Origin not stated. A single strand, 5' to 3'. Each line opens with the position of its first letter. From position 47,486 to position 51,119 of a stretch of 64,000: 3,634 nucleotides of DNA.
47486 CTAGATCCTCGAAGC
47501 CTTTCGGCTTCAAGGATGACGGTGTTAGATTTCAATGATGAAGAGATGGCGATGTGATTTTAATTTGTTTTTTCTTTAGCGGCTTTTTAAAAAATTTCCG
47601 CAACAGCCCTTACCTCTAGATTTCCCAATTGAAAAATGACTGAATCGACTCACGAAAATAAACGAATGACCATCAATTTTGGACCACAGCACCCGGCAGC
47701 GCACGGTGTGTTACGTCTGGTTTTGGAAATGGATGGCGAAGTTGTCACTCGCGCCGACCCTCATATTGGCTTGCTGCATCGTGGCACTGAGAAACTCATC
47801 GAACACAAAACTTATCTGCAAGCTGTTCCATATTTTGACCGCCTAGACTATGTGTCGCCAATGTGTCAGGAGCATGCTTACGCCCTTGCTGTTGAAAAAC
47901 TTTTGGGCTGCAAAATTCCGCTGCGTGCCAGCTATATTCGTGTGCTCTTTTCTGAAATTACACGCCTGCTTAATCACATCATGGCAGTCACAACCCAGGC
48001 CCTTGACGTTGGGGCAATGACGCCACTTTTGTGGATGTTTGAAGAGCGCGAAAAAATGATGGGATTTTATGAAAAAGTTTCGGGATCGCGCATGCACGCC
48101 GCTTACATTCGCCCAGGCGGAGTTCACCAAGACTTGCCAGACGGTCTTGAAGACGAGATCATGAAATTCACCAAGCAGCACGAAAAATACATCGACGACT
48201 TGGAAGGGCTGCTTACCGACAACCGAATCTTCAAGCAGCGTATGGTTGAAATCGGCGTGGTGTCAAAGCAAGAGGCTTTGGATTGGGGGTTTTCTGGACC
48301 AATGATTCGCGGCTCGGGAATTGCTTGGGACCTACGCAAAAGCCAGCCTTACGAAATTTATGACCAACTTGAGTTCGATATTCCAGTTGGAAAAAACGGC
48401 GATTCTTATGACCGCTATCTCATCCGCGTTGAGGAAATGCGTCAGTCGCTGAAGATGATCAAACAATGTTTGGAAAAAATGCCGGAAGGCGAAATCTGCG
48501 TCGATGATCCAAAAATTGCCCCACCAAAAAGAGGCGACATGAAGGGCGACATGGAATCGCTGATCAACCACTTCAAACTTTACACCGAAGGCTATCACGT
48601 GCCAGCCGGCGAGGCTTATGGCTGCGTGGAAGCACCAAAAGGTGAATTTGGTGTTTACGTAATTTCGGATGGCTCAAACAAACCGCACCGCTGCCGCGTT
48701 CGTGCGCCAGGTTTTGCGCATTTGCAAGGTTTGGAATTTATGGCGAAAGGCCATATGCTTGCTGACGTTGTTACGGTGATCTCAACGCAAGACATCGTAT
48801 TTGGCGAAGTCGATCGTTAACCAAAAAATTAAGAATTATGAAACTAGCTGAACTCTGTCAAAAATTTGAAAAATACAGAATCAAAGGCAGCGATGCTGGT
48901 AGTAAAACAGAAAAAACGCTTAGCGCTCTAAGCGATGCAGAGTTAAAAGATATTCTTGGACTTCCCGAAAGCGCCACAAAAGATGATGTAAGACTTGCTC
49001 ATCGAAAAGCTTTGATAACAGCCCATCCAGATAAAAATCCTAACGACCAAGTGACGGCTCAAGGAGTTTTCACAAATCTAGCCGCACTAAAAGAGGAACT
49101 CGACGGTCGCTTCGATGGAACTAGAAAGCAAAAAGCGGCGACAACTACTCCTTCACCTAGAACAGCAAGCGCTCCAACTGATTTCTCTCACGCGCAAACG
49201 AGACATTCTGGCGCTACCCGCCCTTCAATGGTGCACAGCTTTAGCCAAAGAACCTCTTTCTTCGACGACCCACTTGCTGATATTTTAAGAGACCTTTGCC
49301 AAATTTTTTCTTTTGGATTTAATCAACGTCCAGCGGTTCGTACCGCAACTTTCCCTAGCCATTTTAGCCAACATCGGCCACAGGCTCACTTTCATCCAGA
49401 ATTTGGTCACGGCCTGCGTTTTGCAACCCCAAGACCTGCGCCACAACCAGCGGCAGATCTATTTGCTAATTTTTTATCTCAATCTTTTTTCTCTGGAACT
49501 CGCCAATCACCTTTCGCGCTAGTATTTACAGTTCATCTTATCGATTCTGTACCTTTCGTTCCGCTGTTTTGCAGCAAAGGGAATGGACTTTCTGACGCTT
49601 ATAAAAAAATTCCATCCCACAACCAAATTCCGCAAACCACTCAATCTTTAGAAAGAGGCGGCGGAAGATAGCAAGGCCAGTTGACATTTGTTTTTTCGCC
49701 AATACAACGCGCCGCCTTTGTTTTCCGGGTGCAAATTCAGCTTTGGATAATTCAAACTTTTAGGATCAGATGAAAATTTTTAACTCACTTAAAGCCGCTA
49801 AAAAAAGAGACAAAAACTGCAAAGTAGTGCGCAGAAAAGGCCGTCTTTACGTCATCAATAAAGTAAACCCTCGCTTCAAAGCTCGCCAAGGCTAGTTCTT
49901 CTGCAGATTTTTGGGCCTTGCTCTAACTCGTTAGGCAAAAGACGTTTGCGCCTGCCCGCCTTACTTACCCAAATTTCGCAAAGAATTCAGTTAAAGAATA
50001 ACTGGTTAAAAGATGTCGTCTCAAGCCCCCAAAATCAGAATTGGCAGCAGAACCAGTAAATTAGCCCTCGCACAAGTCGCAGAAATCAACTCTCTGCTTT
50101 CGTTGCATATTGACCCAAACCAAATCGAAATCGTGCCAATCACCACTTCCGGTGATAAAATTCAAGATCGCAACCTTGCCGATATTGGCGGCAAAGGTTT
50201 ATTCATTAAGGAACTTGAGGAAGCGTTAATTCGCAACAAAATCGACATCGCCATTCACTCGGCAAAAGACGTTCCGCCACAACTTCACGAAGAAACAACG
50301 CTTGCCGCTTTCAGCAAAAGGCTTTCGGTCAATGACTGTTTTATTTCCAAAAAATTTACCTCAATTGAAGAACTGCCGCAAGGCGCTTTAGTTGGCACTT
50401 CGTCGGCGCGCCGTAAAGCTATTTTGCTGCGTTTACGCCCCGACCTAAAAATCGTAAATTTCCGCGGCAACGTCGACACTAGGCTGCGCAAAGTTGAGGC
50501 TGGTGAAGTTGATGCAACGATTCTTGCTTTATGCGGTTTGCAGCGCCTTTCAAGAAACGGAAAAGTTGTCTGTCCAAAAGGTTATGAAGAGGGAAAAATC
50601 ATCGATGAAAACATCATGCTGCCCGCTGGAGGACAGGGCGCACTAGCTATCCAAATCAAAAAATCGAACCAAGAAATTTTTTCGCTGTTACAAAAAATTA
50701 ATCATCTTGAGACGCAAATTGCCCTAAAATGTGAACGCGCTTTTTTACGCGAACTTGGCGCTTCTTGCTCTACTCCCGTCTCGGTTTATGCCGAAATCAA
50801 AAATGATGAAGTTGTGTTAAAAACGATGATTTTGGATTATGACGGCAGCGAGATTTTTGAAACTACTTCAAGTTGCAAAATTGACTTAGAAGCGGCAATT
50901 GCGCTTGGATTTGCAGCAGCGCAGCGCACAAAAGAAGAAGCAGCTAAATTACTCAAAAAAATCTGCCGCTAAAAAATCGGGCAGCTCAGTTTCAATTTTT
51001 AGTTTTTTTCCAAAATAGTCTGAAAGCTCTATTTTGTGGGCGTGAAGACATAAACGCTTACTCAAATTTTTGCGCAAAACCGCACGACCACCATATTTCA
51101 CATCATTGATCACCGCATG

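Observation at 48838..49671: Atypical J-domain protein (HPD present, no other DnaJ domains) with a disordered P/S/F/Q-rich tail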

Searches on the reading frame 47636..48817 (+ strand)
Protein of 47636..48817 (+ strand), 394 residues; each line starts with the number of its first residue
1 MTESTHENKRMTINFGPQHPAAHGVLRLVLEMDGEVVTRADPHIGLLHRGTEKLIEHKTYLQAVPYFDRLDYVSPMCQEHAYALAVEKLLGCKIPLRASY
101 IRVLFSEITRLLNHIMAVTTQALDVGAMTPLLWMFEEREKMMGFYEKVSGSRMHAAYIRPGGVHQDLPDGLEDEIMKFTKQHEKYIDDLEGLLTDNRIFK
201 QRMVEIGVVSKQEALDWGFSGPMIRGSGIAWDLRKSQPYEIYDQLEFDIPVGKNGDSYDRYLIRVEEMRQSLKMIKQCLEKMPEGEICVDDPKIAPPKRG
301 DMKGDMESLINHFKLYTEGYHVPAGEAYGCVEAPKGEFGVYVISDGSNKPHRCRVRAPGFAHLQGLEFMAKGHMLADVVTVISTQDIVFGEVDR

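Call 3: search_protein_families(library=pfam, proteins=[window:47636-48817:+], max_evalue=0.1)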
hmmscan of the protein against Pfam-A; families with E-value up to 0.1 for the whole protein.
window:47636-48817:+ (394 aa): 2 families
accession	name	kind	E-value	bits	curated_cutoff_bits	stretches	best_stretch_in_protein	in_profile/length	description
PF00346.24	Complex1_49kDa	-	8.4e-125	415.7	24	1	124-394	1-271/271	Respiratory-chain NADH dehydrogenase, 49 Kd subunit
PF00374.24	NiFeSe_Hases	-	0.0043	16.5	25.8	1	49-116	1-68/508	Nickel-dependent hydrogenase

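Call 4: search_protein_families(library=ncbifam, proteins=[window:47636-48817:+], max_evalue=0.1)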
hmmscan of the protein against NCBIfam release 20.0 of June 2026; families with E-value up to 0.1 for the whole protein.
window:47636-48817:+ (394 aa): 11 families
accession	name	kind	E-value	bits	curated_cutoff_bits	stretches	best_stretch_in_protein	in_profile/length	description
NF004739.1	PRK06075.1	equivalog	5.1e-191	634.5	360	1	11-394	1-384/384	NADH-quinone oxidoreductase subunit D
TIGR01962.1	NuoD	equivalog_domain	3.5e-188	625.2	459.35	1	9-394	1-386/386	NADH dehydrogenase (quinone) subunit D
NF009808.0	PRK13292.1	equivalog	2.3e-133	445.8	1156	1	6-394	403-791/791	NADH-quinone oxidoreductase subunit B/C/D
NF008728.0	PRK11742.1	equivalog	4.6e-129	431.5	840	1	1-394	205-598/598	NADH-quinone oxidoreductase subunit C/D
NF008974.0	PRK12322.1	equivalog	4.6e-129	430.5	522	2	9-308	5-305/366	NADH-quinone oxidoreductase subunit D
NF005649.0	PRK07415.1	equivalog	6.3e-111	371.2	583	1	7-394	7-394/394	NAD(P)H-quinone oxidoreductase subunit H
NF040602.1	F420_dehyd_FpoD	exception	2.9e-100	335.9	600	1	6-394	3-372/372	F420H2 dehydrogenase subunit FpoD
TIGR03295.1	frhA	equivalog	1.1e-05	24.6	392.5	1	23-207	14-206/412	coenzyme F420 hydrogenase subunit alpha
NF033181.1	NiFeSe_hydrog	equivalog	3e-05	23.1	600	1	24-117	14-106/507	nickel-dependent hydrogenase large subunit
NF007778.0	PRK10467.1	equivalog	0.00035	19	969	1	22-128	13-119/567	hydrogenase 2 large subunit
NF045518.1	H2_NiFeSe_large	exception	0.022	13.6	780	0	24-117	14-106/485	NiFeSe hydrogenase large subunit HysA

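Call 7: find_related_loci(query=window:47636-48817:+, collection=genome_contigs, flank=6000)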
Query window:47636-48817:+ (394 aa) in genome_contigs; peptide patterns used: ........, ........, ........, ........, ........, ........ (x = any residue, [..] = any of these).
409 stretches matched a pattern; 400 encode a relative of the query (tblastn E <= 1e-3); the best 80 are kept; 80 distinct loci.
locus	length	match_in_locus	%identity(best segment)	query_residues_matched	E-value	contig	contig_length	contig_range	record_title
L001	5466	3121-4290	88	5-394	0e+0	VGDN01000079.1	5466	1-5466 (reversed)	MAG: Alphaproteobacteria bacterium isolate M_DeepCast_50m_m1_063 M_DeepCast_50m_m1_063_Ga0194121_10027103, whole genome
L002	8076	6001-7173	88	4-394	0e+0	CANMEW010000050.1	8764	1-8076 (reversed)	MAG: Rickettsiales bacterium isolate ZH-13may13-17 genome assembly, contig: ZH-13May13-17.fna-C50, whole genome shotgun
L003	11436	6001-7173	87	4-394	0e+0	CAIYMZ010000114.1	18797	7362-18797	MAG: uncultured Alphaproteobacteria bacterium isolate Loclat_bin-14143 genome assembly, contig: bin-14143:114/175, whole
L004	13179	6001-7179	87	2-394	0e+0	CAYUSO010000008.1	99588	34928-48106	MAG TPA_asm: uncultured Rhizobium sp. isolate SRP257259_co1_339 genome assembly, contig: NODE_178_length_99588_cov_10.32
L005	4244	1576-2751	86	3-394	0e+0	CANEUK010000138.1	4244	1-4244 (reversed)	MAG: Rickettsiales bacterium isolate CE-Jul18-71 genome assembly, contig: CE-Jul18-71.fna-C138, whole genome shotgun seq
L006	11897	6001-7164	88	7-394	0e+0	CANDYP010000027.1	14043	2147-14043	MAG: Rickettsiales bacterium isolate NGIII-112018-84 genome assembly, contig: NGIII-112018-C5862, whole genome shotgun s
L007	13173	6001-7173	87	2-394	0e+0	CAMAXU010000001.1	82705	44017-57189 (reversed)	MAG: Rickettsia typhi isolate ME-21oct19-9 genome assembly, contig: ME-21oct19-C341, whole genome shotgun sequence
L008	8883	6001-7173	87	2-394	0e+0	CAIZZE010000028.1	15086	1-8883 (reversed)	MAG: uncultured Alphaproteobacteria bacterium isolate Loc080925-4-5m_bin-0125 genome assembly, contig: bin-0125:28/83, w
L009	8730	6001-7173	86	2-394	0e+0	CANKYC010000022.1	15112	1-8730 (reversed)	MAG: Rickettsiales bacterium isolate ZE05-15may19-8 genome assembly, contig: ZE05-15May19-c1571, whole genome shotgun se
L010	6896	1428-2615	86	4-394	0e+0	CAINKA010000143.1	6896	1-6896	MAG: uncultured Alphaproteobacteria bacterium isolate LJ-5-9m_bin-1355 genome assembly, contig: bin-1355:143/168, whole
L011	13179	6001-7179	86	1-394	0e+0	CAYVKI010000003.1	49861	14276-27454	MAG TPA_asm: uncultured Rhizobium sp. isolate SRP285395_co1_351 genome assembly, contig: NODE_856_length_49861_cov_5.057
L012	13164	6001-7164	86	7-394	0e+0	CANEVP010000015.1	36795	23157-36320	MAG: Rickettsiales bacterium isolate CE-Oct18-128 genome assembly, contig: CE-Oct18-128.fna-C15, whole genome shotgun se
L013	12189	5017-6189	85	4-394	0e+0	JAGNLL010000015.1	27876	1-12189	MAG: Rickettsiales bacterium isolate Gw_Eff_bin_514 Gw_Eff_3233_length_27876_cov_15.874986, whole genome shotgun sequenc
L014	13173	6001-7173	86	4-394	0e+0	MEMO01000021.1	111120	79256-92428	MAG: Alphaproteobacteria bacterium RIFCSPLOWO2_01_FULL_40_26 rifcsplowo2_01_scaffold_3005, whole genome shotgun sequence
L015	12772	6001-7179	86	1-394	0e+0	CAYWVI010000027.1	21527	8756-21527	MAG TPA_asm: uncultured Rhizobium sp. isolate SRP285395_co1_350 genome assembly, contig: NODE_3677_length_21527_cov_6.79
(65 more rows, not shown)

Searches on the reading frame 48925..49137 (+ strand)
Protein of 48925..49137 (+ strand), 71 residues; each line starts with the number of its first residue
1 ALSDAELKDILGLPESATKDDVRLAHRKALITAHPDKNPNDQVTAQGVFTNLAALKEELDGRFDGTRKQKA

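Call 52: search_solved_structures(query=window:48925-49137:+, max_evalue=10)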
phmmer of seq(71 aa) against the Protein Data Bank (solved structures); distinct sequences matched with E-value up to 10: 65 (the best 60 are shown).
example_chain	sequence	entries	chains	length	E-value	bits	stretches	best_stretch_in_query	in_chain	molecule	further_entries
2lgw_A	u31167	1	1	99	4.5e-07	33.1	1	8-60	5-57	DnaJ homolog subfamily B member 2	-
5vso_A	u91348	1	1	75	5.7e-07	32.8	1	4-45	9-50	Yeast dnaJ protein 1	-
2n04_A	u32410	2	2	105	1.3e-06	31.7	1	5-45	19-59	DnaJ homolog subfamily C member 5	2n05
2ctw_A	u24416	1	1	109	1.4e-06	31.6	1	5-45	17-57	DnaJ homolog subfamily C member 5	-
2lo1_A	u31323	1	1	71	4.4e-06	30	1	6-43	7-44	DnaJ homolog subfamily A member 1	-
2dmx_A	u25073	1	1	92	5.1e-06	29.8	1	7-55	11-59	DnaJ homolog subfamily B member 8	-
2m6y_A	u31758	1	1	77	5.9e-06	29.6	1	6-42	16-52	DnaJ homolog subfamily A member 1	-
8e2o_A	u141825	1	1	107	1.1e-05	28.7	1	7-43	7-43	Isoform 2 of DnaJ homolog subfamily A member 1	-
7zhs_A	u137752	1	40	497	2.3e-05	27.7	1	3-41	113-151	Ubiquitin-like protein SMT3,DnaJ homolog subfamily A member 2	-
6u3r_A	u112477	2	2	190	2.6e-05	27.5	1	8-59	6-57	DnaJ homolog subfamily B member 6,DnaJ homolog subfamily B member 6 | DnaJ homolog subfamily B member 6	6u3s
2ej7_A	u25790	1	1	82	3.1e-05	27.3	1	8-59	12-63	HCG3 gene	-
5ayk_A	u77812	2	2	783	6.4e-05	26.3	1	3-54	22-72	DnaJ homolog subfamily C member 10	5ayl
3apo_A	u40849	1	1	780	0.00011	25.6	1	6-54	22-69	DnaJ homolog subfamily C member 10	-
2ctr_A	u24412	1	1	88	0.00017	25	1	6-59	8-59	DnaJ homolog subfamily B member 9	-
2och_A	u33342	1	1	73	0.00053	23.4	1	7-43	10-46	Hypothetical protein dnj-12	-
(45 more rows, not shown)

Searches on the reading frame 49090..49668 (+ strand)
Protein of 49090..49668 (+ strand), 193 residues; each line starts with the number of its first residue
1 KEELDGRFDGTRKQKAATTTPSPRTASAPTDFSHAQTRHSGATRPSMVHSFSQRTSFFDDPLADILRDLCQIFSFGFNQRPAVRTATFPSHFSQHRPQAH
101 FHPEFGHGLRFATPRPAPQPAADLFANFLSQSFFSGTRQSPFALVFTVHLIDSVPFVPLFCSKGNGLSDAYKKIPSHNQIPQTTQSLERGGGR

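Call 48: search_protein_families(library=pfam, proteins=[window:49090-49668:+], max_evalue=10)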
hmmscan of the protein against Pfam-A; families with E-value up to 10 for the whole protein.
seq(193 aa): 0 families

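Call 72: find_homologous_proteins(query=window:49138-49668:+, max_evalue=10)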
Query seq(177 aa) (177 aa): 1 proteins with E <= 10 among 92 candidates.
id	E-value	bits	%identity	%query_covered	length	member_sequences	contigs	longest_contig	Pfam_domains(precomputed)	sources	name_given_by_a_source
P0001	2.0e-93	329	100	83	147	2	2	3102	-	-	-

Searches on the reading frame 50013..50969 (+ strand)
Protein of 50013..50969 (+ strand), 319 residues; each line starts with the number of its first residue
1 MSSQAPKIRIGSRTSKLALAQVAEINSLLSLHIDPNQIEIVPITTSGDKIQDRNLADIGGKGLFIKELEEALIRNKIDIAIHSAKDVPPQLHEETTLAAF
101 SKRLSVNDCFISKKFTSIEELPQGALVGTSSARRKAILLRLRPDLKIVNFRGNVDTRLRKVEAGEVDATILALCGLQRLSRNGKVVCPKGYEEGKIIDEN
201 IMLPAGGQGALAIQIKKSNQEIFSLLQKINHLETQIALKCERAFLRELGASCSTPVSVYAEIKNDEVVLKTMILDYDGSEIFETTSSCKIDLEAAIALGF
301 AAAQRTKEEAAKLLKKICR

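Call 3: search_protein_families(library=pfam, proteins=[window:50013-50969:+], max_evalue=0.1)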
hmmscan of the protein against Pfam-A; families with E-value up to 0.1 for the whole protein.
window:50013-50969:+ (319 aa): 2 families
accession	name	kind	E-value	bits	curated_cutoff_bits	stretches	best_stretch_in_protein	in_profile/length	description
PF01379.25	Porphobil_deam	-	1.1e-73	247.6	22.1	1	8-222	1-205/207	Porphobilinogen deaminase, dipyromethane cofactor binding domain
PF03900.20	Porphobil_deamC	-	8.1e-16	58.6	26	1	238-305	4-71/74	Porphobilinogen deaminase, C-terminal domain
